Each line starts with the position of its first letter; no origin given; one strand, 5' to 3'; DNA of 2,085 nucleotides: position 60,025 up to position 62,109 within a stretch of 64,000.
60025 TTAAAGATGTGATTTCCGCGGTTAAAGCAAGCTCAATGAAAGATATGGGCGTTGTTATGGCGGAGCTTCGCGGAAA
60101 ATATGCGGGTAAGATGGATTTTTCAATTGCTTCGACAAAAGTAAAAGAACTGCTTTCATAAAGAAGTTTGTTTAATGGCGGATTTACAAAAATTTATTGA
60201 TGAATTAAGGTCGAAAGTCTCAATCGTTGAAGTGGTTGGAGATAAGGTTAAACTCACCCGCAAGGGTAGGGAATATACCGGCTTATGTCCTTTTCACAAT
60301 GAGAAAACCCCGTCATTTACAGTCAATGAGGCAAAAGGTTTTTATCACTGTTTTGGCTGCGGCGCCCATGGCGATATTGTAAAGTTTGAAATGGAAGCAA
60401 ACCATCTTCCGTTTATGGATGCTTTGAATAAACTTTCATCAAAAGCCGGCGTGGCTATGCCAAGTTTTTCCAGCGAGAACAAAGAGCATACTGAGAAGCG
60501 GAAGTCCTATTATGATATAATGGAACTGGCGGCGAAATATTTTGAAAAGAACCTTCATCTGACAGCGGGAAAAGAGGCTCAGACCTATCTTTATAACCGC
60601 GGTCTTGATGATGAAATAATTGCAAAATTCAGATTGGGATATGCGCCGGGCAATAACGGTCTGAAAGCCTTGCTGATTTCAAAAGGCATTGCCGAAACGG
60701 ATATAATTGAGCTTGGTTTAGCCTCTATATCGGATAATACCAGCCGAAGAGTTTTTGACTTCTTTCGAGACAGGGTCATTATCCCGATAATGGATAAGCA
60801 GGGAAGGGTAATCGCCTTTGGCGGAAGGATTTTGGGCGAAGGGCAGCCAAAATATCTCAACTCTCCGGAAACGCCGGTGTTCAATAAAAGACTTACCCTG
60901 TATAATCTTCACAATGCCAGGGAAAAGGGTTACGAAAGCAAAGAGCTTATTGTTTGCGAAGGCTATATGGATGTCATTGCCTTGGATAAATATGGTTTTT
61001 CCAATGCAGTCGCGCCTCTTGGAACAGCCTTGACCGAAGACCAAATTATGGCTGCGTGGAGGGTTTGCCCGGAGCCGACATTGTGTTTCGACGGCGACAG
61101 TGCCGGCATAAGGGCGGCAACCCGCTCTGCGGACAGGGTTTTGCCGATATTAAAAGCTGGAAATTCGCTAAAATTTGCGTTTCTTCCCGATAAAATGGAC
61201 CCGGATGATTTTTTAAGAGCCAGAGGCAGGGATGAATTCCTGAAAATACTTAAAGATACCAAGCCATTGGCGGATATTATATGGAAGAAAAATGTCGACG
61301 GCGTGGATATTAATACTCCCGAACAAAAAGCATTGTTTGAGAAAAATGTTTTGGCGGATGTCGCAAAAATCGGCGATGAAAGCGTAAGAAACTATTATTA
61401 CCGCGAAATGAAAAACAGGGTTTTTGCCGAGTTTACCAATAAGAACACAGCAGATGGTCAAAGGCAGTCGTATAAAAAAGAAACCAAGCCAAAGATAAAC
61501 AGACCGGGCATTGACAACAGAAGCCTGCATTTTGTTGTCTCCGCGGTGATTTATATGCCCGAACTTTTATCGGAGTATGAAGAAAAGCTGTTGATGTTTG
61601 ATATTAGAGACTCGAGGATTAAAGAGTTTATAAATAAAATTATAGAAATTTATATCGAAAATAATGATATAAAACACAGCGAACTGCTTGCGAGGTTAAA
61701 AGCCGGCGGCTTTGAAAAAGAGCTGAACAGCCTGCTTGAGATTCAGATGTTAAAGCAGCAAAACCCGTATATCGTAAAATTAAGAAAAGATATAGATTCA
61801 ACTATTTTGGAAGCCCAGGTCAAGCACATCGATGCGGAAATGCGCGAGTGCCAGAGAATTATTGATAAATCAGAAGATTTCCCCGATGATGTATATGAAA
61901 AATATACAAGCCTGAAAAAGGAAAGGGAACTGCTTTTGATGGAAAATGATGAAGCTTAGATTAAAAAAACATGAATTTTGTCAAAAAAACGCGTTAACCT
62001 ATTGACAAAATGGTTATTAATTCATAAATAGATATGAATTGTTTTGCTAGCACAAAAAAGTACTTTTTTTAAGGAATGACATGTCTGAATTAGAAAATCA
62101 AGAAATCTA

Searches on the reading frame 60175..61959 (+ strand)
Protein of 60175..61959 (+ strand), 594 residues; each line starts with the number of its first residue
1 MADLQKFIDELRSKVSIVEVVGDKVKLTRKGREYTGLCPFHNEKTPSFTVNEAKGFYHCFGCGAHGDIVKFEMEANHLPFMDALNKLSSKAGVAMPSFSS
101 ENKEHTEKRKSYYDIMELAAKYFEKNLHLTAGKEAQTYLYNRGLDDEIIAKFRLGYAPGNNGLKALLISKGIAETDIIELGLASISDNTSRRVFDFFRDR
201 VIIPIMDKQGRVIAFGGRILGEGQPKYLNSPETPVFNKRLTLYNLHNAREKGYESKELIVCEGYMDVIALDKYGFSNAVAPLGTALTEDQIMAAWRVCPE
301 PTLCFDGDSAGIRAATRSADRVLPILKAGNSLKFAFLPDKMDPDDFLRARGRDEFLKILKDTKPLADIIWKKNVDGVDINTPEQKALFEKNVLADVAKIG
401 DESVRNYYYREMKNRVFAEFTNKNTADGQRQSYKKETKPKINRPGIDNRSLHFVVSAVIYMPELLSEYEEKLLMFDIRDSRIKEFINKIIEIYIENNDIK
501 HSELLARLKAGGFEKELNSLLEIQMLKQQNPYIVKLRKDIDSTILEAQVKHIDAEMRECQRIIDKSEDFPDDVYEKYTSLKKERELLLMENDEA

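Call 87: search_protein_families(library=pfam, proteins=[window:60175-61959:+], max_evalue=0.001)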
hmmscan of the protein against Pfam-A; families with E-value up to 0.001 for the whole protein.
window:60175-61959:+ (594 aa): 7 families
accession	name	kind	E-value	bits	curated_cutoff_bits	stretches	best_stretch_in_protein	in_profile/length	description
PF08275.17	DNAG_N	-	7.4e-40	136.4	26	1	122-249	1-128/128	DNA primase catalytic core, N-terminal domain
PF01807.25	Zn_ribbon_DnaG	-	1.1e-36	124.9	24.9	1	5-96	3-94/98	CHC2 zinc finger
PF13662.12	Toprim_4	-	4.7e-18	65.6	25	1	257-322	2-74/85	Toprim domain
PF13155.12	Toprim_2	-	4.2e-17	62.7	22.1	1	259-347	1-88/88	Toprim-like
PF01751.28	Toprim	-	8.8e-10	39.1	23.1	1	257-330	1-89/96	Toprim domain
PF13362.12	Toprim_3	-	0.00016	22.5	27.2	1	258-353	2-95/95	Toprim domain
PF10410.14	DnaB_bind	-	0.00083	20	20.6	0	376-411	11-46/56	DnaB-helicase binding domain of primase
